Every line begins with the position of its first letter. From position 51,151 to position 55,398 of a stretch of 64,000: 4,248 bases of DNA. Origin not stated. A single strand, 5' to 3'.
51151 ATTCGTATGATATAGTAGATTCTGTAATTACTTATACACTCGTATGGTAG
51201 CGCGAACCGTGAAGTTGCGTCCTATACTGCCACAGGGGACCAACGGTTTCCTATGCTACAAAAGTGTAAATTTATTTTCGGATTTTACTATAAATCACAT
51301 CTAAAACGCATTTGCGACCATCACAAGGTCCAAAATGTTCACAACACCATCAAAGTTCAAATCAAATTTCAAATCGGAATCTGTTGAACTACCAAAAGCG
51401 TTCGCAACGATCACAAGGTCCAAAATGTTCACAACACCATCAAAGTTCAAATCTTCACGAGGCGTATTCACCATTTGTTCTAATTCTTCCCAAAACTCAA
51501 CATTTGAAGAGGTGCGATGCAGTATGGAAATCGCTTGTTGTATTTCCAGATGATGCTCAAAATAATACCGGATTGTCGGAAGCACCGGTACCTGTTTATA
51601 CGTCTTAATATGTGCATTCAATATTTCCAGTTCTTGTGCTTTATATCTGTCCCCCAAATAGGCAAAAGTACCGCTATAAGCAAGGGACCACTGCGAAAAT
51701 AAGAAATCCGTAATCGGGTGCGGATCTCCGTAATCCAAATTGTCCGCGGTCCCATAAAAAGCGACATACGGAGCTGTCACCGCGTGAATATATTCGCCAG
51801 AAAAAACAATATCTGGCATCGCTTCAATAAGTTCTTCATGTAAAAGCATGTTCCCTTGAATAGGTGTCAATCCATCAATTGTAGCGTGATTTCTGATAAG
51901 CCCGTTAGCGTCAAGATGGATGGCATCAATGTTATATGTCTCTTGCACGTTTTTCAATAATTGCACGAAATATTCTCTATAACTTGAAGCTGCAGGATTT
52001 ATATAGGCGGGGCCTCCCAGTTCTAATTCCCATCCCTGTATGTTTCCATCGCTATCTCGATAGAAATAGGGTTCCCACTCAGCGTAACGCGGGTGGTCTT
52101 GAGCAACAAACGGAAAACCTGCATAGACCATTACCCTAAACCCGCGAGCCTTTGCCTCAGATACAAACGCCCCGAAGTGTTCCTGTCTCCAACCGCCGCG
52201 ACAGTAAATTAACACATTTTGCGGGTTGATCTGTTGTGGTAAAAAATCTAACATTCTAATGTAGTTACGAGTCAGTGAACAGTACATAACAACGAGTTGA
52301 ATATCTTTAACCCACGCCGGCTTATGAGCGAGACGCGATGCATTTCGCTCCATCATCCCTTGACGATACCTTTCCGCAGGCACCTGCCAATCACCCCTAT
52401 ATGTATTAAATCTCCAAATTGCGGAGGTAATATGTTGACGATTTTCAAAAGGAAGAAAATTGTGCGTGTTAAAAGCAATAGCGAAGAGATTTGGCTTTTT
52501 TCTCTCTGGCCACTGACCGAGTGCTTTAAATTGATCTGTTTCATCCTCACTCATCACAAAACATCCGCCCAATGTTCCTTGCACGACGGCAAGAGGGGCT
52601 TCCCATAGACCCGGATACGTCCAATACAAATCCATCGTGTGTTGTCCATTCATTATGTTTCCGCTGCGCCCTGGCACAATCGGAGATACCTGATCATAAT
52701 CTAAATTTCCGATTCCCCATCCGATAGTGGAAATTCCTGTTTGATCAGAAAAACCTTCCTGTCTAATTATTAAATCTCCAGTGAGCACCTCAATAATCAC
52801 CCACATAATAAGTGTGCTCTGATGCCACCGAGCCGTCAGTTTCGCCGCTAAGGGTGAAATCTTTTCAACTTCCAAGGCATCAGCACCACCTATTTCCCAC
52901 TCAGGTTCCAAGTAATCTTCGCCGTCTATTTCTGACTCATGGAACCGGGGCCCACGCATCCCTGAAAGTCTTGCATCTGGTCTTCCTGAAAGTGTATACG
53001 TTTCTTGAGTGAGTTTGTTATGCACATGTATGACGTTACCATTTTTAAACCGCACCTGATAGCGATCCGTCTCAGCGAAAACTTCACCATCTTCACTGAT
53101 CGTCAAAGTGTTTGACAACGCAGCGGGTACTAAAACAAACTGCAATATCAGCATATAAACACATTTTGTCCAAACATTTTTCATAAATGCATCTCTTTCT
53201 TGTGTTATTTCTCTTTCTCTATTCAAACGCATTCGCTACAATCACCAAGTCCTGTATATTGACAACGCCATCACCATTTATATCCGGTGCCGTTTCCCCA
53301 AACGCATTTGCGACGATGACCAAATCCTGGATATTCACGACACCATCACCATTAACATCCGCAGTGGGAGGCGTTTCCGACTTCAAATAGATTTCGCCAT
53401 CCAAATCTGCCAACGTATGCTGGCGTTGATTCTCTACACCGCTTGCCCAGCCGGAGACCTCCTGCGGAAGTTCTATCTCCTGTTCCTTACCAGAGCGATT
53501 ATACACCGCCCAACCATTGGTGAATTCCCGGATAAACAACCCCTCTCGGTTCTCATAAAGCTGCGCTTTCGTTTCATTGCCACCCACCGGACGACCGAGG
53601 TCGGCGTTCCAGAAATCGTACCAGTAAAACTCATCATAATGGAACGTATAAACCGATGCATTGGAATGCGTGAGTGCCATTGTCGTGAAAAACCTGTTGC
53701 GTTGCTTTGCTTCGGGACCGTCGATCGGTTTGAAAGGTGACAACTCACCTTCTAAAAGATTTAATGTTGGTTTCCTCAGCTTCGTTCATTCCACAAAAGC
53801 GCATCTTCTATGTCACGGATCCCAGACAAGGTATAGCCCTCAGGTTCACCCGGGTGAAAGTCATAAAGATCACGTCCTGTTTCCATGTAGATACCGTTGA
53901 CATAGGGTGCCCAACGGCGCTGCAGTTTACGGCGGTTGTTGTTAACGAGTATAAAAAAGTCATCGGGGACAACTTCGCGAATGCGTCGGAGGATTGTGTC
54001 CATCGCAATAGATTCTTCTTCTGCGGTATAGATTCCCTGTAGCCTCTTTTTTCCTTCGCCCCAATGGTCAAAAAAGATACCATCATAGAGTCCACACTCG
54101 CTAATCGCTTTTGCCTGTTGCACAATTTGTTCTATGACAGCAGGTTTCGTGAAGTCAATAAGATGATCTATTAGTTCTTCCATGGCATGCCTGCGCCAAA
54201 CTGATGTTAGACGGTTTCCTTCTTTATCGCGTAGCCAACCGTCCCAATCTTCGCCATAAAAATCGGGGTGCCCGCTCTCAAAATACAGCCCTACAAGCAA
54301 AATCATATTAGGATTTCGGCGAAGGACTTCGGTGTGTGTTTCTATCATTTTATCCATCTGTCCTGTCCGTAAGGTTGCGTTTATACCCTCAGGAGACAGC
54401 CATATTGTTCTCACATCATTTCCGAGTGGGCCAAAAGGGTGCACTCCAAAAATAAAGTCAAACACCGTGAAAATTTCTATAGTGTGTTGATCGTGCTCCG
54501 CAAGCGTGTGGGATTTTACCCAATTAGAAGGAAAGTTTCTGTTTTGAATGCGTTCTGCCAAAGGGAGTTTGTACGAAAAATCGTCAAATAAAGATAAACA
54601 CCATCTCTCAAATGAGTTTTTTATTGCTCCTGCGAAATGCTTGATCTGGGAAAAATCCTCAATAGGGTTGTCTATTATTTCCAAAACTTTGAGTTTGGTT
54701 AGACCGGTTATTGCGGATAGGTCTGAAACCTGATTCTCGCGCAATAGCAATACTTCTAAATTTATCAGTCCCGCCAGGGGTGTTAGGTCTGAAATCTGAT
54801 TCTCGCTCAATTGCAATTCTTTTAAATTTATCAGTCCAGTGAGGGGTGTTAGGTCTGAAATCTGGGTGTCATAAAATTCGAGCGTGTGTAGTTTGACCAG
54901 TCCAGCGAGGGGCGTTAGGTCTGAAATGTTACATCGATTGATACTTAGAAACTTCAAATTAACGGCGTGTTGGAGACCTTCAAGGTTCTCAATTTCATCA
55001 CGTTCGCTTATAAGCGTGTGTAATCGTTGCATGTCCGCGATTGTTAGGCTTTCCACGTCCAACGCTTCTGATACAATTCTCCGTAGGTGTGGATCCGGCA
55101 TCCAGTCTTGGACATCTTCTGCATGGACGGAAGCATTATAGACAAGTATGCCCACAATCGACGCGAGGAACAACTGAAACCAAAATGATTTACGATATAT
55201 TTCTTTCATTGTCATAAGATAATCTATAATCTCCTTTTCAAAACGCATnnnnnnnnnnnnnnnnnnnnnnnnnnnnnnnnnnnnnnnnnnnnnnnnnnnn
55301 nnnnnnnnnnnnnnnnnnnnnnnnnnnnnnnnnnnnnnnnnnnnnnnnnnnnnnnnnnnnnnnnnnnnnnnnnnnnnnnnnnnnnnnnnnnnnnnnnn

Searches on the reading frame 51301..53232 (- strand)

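Call 10: search_protein_families(library=pfam, proteins=[window:51301-53232:-])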
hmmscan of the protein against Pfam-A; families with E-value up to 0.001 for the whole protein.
window:51301-53232:- (643 aa): 4 families
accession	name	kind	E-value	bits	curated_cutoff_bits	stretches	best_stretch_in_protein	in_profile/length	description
PF00404.24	Dockerin_1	-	6.2e-09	36.4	22.9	1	593-642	2-55/57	Dockerin type I domain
PF02638.21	GHL10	-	1.3e-05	24.9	27.9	1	353-442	72-162/311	Glycosyl hydrolase-like 10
PF19773.5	DUF6259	-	1.7e-05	24.5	28.7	0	277-442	11-201/300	Domain of unknown function (DUF6259)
PF14871.12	GHL6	-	0.00027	21.6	35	1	356-441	49-131/132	Hypothetical glycosyl hydrolase 6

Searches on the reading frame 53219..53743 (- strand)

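Call 10: search_protein_families(library=pfam, proteins=[window:53219-53743:-])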
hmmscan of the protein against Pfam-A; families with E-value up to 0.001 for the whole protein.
window:53219-53743:- (174 aa): 3 families
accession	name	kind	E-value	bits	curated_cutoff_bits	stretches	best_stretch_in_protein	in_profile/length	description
PF00404.24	Dockerin_1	-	1.8e-11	44.5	22.9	2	128-173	2-56/57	Dockerin type I domain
PF14885.12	GHL15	-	2.5e-05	24.8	27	1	18-78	217-271/271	Hypothetical glycosyl hydrolase family 15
PF00036.39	EF-hand_1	-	2.9e-05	23.8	25.4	0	128-144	9-25/29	EF hand domain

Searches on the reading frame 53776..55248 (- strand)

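Call 10: search_protein_families(library=pfam, proteins=[window:53776-55248:-])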
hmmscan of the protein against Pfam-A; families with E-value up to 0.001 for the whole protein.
window:53776-55248:- (490 aa): 5 families
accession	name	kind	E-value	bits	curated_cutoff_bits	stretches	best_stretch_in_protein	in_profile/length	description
PF12799.13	LRR_4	-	3e-21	75.4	27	4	119-159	2-43/44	Leucine Rich repeats (2 copies)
PF13855.12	LRR_8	-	6.8e-06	26.2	27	1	141-196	2-61/61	Leucine rich repeat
PF23952.1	LRR_EndoS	-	3.5e-05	24.4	27.9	0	122-190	27-91/116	Endo-beta-N-acetylglucosaminidase EndoS LRR domain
PF23598.1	LRR_14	-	0.00016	21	40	1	83-191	34-146/353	Leucine-rich repeat region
PF14580.12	LRR_9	-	0.00036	20.6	30.5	0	117-200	41-129/175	Leucine-rich repeat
